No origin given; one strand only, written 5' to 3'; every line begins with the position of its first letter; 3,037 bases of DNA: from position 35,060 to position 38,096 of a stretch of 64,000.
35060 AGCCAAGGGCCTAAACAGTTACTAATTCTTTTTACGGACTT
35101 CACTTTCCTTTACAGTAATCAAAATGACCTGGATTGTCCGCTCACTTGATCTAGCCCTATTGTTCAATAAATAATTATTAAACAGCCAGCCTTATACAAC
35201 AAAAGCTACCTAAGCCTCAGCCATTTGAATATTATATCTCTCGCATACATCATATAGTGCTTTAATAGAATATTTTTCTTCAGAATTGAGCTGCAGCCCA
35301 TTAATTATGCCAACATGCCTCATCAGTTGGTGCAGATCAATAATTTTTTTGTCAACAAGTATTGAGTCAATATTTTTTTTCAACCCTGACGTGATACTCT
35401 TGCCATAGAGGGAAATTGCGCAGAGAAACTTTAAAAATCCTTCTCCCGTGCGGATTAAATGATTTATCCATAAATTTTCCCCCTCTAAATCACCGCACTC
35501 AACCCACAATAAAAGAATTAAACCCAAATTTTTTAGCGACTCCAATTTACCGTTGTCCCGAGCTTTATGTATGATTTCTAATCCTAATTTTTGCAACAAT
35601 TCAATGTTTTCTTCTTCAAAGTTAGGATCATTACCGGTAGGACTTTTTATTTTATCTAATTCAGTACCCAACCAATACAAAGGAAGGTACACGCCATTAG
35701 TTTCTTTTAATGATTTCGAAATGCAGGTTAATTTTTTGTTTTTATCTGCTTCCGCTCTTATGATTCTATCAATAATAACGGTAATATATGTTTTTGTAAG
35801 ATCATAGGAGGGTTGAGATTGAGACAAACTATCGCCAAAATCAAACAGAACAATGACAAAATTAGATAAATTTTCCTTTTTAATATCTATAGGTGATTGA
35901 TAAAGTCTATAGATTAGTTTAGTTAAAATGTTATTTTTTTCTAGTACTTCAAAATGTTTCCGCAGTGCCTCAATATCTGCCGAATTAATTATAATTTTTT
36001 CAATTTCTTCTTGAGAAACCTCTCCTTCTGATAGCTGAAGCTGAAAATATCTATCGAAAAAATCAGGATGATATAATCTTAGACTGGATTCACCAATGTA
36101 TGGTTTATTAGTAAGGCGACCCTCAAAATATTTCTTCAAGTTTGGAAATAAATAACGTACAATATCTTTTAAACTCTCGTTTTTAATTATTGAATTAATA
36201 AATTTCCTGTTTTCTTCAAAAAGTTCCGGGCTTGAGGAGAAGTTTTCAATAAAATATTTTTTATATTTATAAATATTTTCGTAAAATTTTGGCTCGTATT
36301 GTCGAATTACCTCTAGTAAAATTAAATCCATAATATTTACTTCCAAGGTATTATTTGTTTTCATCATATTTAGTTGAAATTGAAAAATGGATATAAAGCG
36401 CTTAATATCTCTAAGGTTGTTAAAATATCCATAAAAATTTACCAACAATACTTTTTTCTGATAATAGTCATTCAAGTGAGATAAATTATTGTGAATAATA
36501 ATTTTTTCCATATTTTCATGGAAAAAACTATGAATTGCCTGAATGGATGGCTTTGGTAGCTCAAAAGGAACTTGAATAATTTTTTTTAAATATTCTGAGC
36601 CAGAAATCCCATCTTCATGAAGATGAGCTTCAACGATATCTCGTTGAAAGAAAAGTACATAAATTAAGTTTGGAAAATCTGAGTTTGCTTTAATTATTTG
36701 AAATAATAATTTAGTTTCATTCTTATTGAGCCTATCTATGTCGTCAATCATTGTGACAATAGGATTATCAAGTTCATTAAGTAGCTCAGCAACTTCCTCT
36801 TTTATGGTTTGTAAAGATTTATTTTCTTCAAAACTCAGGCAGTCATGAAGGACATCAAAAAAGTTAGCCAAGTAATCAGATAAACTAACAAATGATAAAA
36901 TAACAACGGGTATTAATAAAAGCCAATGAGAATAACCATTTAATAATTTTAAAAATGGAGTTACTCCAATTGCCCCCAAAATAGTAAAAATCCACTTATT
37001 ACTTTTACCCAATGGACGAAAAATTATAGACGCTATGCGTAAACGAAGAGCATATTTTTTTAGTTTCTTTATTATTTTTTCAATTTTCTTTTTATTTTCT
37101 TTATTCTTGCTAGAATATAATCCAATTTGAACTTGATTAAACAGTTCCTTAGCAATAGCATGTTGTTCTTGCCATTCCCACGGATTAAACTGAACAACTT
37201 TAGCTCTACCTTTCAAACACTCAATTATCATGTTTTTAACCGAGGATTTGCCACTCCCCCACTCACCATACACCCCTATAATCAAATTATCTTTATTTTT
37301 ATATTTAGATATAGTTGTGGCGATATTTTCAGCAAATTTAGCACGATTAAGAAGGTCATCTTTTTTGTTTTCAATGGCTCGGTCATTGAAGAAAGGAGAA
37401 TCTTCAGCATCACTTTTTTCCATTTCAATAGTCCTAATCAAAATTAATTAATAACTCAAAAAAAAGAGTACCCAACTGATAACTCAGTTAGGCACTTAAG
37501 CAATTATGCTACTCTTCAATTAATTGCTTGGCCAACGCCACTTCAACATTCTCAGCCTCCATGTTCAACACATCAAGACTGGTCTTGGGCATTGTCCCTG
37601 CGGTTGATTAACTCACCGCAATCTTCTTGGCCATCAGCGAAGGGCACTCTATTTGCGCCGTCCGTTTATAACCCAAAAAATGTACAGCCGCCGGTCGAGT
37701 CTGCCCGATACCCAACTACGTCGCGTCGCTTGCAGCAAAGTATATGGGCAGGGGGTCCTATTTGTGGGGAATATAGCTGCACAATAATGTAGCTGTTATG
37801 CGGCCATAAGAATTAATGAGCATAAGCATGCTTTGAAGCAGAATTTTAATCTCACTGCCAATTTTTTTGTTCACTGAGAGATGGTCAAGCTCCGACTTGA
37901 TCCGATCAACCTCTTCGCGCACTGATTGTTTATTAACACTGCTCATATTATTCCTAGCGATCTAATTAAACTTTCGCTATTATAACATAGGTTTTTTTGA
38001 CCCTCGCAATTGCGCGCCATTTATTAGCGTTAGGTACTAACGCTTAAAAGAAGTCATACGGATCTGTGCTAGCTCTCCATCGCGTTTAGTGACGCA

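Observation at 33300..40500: Candidate anti-phage defence islet (KAP P-loop NTPase + TIR-like protein + dedicated regulator) inserted into the ICE core between radC and a truncated methyltransferase gene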

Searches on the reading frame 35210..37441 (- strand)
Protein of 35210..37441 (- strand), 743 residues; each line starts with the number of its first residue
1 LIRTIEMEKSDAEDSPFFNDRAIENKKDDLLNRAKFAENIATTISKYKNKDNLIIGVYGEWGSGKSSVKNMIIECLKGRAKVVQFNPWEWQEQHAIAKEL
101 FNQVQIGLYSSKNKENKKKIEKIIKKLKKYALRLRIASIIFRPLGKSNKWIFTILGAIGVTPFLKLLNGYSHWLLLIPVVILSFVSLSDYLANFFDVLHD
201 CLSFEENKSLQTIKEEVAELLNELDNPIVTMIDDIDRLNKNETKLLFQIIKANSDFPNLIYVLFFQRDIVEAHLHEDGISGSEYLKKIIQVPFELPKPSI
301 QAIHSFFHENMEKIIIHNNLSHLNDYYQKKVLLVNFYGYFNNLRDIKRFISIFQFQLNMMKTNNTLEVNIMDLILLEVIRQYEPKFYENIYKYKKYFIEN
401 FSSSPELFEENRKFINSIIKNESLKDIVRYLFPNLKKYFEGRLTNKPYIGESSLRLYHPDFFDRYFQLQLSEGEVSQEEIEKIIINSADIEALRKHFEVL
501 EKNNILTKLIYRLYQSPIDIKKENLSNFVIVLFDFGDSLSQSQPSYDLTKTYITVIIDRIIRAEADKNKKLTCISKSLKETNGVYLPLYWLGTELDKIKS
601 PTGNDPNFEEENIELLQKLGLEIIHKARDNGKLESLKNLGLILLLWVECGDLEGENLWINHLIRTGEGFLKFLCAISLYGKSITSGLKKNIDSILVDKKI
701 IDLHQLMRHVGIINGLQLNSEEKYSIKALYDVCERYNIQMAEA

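Call 3: search_protein_families(library=pfam, proteins=[window:35210-37441:-], max_evalue=0.01)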
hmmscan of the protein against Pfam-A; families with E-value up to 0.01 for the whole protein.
window:35210-37441:- (743 aa): 2 families
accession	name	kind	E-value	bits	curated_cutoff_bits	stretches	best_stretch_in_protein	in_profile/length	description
PF07693.20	KAP_NTPase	-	5.8e-44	150.9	20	1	33-354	1-287/293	KAP family P-loop domain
PF13401.12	AAA_22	-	3e-06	28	27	1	52-130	5-82/130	AAA domain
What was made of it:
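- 35210..37423 (-): PifA-like KAP P-loop NTPase, 737 aa, intact, GC 0.30. PF07693 5.8e-44 (call 3).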

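Call 4: search_protein_families(library=padloc, proteins=[window:35210-37441:-], max_evalue=0.01)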
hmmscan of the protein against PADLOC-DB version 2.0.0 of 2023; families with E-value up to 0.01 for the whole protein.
window:35210-37441:- (743 aa): 4 families
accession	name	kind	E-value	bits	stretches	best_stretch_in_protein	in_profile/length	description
PDLC02361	PifA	-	5.4e-66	221.6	2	185-682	141-671/720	PifA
PDLC02209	QatA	-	2.5e-14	50.8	1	27-237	9-213/646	-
PDLC02210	QatA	-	2.7e-14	50.6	2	26-137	7-118/593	-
PDLC02373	dCTPase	-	0.00049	17.1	1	32-129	142-218/630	-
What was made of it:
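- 35210..37423 (-): PADLOC PifA 5.4e-66, profile 141-671 of 720 (call 4).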

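Call 11: find_encoding_contigs(protein=window:35210-37441:-, flank=10000, max_places=8)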
Protein window:35210-37441:- (743 aa): no gene with exactly this product is on record in the collection.

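Call 18: list_cluster_members(proteins=[P0001, window:35210-37423:-, window:40603-40938:-, window:41019-41669:-, window:34431-34865:+, window:42953-43315:-, window:43718-44416:-, window:44428-45552:-, window:37758-37946:-, window:2249-3424:-])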
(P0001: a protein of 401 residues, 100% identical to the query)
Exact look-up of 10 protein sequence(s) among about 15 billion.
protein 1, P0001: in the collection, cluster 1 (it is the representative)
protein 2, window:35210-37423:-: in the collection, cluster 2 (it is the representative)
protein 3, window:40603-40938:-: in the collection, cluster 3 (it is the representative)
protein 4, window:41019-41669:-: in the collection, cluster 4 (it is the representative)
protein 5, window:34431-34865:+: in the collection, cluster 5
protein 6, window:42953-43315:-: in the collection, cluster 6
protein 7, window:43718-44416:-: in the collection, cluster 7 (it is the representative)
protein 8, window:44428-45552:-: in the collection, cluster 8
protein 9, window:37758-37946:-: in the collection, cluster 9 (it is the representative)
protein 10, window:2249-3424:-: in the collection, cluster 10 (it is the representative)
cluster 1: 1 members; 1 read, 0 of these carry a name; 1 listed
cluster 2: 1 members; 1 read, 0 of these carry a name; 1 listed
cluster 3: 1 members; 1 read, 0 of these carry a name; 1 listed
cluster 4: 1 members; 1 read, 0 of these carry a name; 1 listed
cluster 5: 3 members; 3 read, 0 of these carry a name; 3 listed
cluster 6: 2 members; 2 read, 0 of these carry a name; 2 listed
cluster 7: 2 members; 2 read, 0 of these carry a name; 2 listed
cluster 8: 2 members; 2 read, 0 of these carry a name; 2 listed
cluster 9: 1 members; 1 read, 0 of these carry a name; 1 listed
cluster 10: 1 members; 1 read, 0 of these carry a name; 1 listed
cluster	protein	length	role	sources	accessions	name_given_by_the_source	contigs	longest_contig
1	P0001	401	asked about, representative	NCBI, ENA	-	-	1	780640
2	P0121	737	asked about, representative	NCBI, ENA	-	-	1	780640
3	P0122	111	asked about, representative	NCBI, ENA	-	-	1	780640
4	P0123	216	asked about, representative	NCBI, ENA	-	-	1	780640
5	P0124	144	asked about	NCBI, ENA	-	-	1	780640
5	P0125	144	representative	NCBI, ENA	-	-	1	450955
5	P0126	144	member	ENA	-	-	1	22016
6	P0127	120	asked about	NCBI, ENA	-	-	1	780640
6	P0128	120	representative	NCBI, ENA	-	-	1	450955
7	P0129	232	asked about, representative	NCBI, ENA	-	-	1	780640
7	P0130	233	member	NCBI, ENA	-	-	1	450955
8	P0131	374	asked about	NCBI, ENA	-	-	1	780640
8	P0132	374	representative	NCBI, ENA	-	-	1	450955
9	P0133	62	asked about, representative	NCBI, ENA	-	-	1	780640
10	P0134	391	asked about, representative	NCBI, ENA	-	-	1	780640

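Call 22: search_dna_similar(query=window:35210-37423:-, collection=plasmids, mode=protein, max_rows=25)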
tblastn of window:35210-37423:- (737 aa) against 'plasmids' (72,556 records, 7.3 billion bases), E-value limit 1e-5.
Records with a match: 1061; places in all: 1066; records where one place covers at least 80% of the query: 11.
Best place of each record, by identity: <60% 1061.
By first word of the organism name: Klebsiella 627; Escherichia 269; Salmonella 33; Bacillus 26; Enterobacter 24; Rhizobium 9; Serratia 9; Streptomyces 8; Cronobacter 5; Sinorhizobium 5; and 30 more.
By predicted mobility (MOB-suite, as given by PLSDB): non-mobilizable 537; conjugative 459; mobilizable 65.
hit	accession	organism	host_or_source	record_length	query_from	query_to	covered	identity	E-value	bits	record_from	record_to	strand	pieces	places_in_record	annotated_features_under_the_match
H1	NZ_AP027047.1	Vibrio nigripulchritudo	Penaeus vannamei,cell ...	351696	11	729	98%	25.7%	1e-67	250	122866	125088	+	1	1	P-loop NTPase fold protein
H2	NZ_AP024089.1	Vibrio nigripulchritudo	-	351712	11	729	98%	25.7%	1e-67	250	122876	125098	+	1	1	P-loop NTPase fold protein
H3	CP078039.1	Shewanella putrefaciens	Whole Organism,sink handle in ICU Room ...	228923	11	728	97%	25.6%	2e-67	249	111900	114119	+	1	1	AAA family ATPase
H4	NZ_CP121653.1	Rhizobium sp. CB3171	Calliandra calothyrsus,cell culture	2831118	13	680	91%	26.5%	3e-54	210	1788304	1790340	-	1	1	record has no annotation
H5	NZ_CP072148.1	Rhizobium sp. K1/93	Himalayan blackberry,cell culture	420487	8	680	91%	25.6%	2e-55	213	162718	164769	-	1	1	P-loop NTPase fold protein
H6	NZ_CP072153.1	Rhizobium sp. K15/93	Himalayan blackberry,cell culture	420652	8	680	91%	25.6%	2e-55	213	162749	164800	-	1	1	P-loop NTPase fold protein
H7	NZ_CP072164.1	Rhizobium sp. B21/90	Himalayan blackberry,cell culture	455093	8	680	91%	25.6%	2e-55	213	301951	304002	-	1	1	P-loop NTPase fold protein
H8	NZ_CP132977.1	Achromobacter seleniivolatilans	cell culture,seleniferous soil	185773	3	687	93%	25.1%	8e-59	224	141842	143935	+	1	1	P-loop NTPase fold protein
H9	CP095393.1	Natribaculum breve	cell culture,saline soil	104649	4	721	97%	23.8%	6e-50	197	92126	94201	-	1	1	none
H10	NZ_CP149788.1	Haloterrigena sp. KLK7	cell culture,salt lake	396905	4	686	93%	24.3%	1e-47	190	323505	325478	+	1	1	KAP family NTPase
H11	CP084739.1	Ralstonia solanacearum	sunflower,cell culture,stem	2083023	17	680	90%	24.5%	1e-51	202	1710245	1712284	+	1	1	KAP family NTPase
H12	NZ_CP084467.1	Halomicrobium salinisoli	cell culture,gobi saline soil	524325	14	670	74%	28.0%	2e-33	210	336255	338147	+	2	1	P-loop NTPase fold protein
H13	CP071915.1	Ralstonia solanacearum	Pogostemon cablin,Single strain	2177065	17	680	76%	26.6%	2e-38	235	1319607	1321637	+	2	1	AAA family ATPase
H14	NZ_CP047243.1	Trichormus variabilis 0441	cell culture,thermal spring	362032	14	668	75%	26.8%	4e-22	183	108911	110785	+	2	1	KAP family P-loop domain protein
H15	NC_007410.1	Trichormus variabilis ATCC 29413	-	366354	14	668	75%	26.8%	4e-22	183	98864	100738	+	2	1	KAP family P-loop domain protein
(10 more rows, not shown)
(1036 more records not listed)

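Call 34: get_annotated_region(hit=H1, flank=5000)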
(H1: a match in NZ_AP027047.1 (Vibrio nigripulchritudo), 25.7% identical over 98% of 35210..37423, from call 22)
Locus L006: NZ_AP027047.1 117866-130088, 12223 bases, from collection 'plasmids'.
description: Vibrio nigripulchritudo strain TUMSAT-V.nig1 plasmid pTUMSAT-V.nig1-1, complete sequence
organism: Vibrio nigripulchritudo (NCBI taxid 28173)
taxonomy: Bacteria; Pseudomonadota; Gammaproteobacteria; Vibrionales; Vibrionaceae; Vibrio; Vibrio nigripulchritudo
host: -; source: Penaeus vannamei,cell culture,Circulating aquarium; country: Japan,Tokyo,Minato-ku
typing (MOB-suite, as given by PLSDB): conjugative; relaxase MOBF; mating-pair formation MPF_F
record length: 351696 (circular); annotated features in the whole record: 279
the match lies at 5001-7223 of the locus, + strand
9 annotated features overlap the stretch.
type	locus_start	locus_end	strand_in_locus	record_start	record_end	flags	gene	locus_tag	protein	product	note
CDS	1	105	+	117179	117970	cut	dmpH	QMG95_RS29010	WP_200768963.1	2-oxo-3-hexenedioate decarboxylase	-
CDS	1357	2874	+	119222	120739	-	-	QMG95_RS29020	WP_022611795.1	anti-phage dCTP deaminase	-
CDS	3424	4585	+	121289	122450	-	-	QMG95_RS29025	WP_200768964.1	IS3 family transposase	-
CDS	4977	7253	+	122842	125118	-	-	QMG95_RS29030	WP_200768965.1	P-loop NTPase fold protein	-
CDS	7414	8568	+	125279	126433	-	-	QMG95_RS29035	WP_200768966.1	IS256 family transposase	-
CDS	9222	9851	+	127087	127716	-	-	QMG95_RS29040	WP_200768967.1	hypothetical protein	-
CDS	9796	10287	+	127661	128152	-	-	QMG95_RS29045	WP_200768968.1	hypothetical protein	-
CDS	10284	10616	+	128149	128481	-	-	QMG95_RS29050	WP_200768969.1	hypothetical protein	-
CDS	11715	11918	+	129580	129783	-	-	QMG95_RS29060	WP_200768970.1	hypothetical protein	-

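Call 35: get_annotated_region(hit=H3, flank=5000)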
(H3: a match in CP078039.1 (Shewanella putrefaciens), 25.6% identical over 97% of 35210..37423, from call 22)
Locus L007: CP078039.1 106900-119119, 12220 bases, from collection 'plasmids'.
description: Shewanella putrefaciens strain SA70 plasmid pSA70-2, complete sequence
organism: Shewanella putrefaciens (NCBI taxid 24)
taxonomy: Bacteria; Pseudomonadota; Gammaproteobacteria; Alteromonadales; Shewanellaceae; Shewanella; Shewanella putrefaciens
host: -; source: Whole Organism,sink handle in ICU Room in Military Hospital; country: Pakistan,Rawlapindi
typing (MOB-suite, as given by PLSDB): conjugative; replicon rep_cluster_493; relaxase MOBH; mating-pair formation MPF_F
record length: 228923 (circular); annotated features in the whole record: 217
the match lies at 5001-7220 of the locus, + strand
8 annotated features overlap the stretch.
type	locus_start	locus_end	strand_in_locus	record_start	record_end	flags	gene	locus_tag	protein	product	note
CDS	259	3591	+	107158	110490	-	-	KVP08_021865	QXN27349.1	hypothetical protein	-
CDS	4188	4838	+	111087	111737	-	-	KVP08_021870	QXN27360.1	hypothetical protein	-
CDS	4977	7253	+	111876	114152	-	-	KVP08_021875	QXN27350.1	AAA family ATPase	-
CDS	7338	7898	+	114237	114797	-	-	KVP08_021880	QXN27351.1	hypothetical protein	-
CDS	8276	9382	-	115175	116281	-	-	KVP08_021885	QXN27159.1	hypothetical protein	-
CDS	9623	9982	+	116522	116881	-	-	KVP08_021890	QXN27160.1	hypothetical protein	-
CDS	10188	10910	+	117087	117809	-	-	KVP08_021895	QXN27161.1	phage repressor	-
CDS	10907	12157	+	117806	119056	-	-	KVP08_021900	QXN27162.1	Y-family DNA polymerase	-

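Call 36: get_annotated_region(hit=H8, flank=5000)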
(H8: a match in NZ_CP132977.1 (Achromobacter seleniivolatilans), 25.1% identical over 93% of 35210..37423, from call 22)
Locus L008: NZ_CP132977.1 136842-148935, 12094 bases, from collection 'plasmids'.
description: Achromobacter seleniivolatilans strain R39 plasmid unnamed, complete sequence
organism: Achromobacter seleniivolatilans (NCBI taxid 3047478)
taxonomy: Bacteria; Pseudomonadota; Betaproteobacteria; Burkholderiales; Alcaligenaceae; Achromobacter; Achromobacter seleniivolatilans
host: -; source: cell culture,seleniferous soil; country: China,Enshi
typing (MOB-suite, as given by PLSDB): non-mobilizable; mating-pair formation MPF_I
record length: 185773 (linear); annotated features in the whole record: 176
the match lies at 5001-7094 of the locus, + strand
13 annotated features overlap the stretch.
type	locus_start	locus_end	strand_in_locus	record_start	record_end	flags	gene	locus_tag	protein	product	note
CDS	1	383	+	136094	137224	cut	-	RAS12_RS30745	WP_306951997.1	hypothetical protein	-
CDS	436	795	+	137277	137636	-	-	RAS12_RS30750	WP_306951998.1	hypothetical protein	-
CDS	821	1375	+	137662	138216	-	-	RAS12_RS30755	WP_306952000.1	hypothetical protein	-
CDS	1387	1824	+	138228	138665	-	-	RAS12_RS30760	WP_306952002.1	hypothetical protein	-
CDS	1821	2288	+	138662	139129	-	-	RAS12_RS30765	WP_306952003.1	hypothetical protein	-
CDS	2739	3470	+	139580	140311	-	-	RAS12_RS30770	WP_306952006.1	hypothetical protein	-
CDS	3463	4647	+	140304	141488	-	-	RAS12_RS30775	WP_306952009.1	site-specific integrase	GO:0015074 - DNA integration [Evidence IEA]; GO:0006310 - DNA recombination [Evidence IEA]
CDS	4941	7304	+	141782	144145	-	-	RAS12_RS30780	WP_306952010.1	P-loop NTPase fold protein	-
CDS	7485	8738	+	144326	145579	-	-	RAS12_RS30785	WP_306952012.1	hypothetical protein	-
CDS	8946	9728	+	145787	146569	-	-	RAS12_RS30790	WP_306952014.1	HNH endonuclease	-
CDS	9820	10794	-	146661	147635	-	-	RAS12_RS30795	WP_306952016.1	restriction endonuclease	-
CDS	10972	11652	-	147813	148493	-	-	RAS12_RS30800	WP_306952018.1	hypothetical protein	-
CDS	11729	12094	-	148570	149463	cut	-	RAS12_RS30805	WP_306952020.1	hypothetical protein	-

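Call 47: find_related_loci(query=A1, collection=metagenome_contigs, flank=8000)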
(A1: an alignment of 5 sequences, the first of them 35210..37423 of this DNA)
Query A1 (737 aa) in metagenome_contigs; peptide patterns used: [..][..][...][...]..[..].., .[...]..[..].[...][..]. (x = any residue, [..] = any of these).
600 stretches matched a pattern (row limit reached: there are more); 410 encode a relative of the query (tblastn E <= 1e-3); the best 80 are kept; 80 distinct loci.
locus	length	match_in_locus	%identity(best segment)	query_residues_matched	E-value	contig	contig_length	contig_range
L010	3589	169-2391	27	11-729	7e-87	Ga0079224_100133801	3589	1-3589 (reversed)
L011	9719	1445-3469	26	11-667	1e-79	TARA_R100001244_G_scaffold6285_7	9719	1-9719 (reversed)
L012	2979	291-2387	29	11-680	1e-75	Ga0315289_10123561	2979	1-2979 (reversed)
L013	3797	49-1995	28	11-669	7e-72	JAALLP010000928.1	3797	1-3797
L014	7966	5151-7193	27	14-669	2e-71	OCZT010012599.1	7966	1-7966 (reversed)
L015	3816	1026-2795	29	11-574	1e-66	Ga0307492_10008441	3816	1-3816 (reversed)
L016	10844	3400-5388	27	11-688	2e-65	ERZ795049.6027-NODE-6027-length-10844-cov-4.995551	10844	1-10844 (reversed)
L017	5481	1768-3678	28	9-669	5e-65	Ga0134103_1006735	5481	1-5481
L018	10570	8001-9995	26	14-685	2e-64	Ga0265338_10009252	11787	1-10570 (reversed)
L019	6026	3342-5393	26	8-680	6e-63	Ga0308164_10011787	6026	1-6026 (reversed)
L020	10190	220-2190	28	11-681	5e-62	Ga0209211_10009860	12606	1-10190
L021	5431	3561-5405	27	14-667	4e-61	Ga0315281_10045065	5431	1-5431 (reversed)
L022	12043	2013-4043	27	17-680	2e-60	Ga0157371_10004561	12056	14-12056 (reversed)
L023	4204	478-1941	28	7-477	1e-60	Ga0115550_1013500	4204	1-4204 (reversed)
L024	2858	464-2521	25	8-680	6e-61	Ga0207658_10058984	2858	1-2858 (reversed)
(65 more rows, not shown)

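Call 60: search_protein_families(library=ncbifam, proteins=[window:35210-37423:-], max_evalue=0.01)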
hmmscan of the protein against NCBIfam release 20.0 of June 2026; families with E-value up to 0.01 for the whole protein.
window:35210-37423:- (737 aa): 3 families
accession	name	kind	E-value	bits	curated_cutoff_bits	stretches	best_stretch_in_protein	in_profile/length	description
NF041923.1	QatA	equivalog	1.3e-17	63.8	600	1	22-231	10-212/628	Qat anti-phage system ATPase QatA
TIGR02928.1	TIGR02928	subfamily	1.1e-05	24.5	181.3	0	204-251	113-163/366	orc1/cdc6 family replication initiation protein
TIGR02788.1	VirB11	equivalog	0.0047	16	249.95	1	25-147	128-236/308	P-type DNA transfer ATPase VirB11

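Call 61: search_protein_families(library=phrogs, proteins=[window:35210-37423:-], max_evalue=0.01)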
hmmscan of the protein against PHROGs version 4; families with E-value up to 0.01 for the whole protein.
window:35210-37423:- (737 aa): 1 family
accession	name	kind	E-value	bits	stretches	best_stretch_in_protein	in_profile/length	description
phrog_8614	-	unknown function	1.8e-22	81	2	200-417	178-400/489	-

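Call 69: search_protein_families(library=pfam, proteins=[L004:7636-7959:-, L004:8846-9505:+, L004:9610-9909:+], max_evalue=0.001)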
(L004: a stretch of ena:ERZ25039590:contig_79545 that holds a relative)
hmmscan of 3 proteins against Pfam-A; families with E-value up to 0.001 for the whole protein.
L004:7636-7959:- (107 aa): 0 families

L004:8846-9505:+ (219 aa): 3 families
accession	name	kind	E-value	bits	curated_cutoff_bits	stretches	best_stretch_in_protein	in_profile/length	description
PF10412.15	TrwB_AAD_bind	-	3.3e-50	171.5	20.5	1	41-199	148-307/387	Type IV secretion-system coupling protein DNA-binding domain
PF12696.13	TraG-D_C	-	7.7e-10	39.2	22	1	139-201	3-65/126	TraM recognition site of TraD and TraG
PF02534.20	T4SS-DNA_transf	-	2e-08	34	20.1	1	51-189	213-355/468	Type IV secretory system Conjugative DNA transfer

L004:9610-9909:+ (99 aa): 0 families

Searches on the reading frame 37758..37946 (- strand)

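Call 4: search_protein_families(library=padloc, proteins=[window:37758-37946:-], max_evalue=0.01)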
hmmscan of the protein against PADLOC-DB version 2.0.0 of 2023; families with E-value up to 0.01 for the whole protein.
window:37758-37946:- (62 aa): 0 families

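Call 60: search_protein_families(library=ncbifam, proteins=[window:37758-37946:-], max_evalue=0.01)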
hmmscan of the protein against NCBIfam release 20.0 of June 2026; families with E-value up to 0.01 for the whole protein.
window:37758-37946:- (62 aa): 0 families

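Call 61: search_protein_families(library=phrogs, proteins=[window:37758-37946:-], max_evalue=0.01)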
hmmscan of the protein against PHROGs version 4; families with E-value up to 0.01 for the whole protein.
window:37758-37946:- (62 aa): 0 families

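Call 69: search_protein_families(library=pfam, proteins=[L004:7636-7959:-, L004:8846-9505:+, L004:9610-9909:+], max_evalue=0.001)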
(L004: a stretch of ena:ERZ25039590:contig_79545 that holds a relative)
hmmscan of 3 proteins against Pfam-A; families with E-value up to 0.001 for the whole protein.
L004:7636-7959:- (107 aa): 0 families

L004:8846-9505:+ (219 aa): 3 families
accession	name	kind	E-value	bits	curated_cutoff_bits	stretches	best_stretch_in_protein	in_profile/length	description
PF10412.15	TrwB_AAD_bind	-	3.3e-50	171.5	20.5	1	41-199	148-307/387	Type IV secretion-system coupling protein DNA-binding domain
PF12696.13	TraG-D_C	-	7.7e-10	39.2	22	1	139-201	3-65/126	TraM recognition site of TraD and TraG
PF02534.20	T4SS-DNA_transf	-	2e-08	34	20.1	1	51-189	213-355/468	Type IV secretory system Conjugative DNA transfer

L004:9610-9909:+ (99 aa): 0 families
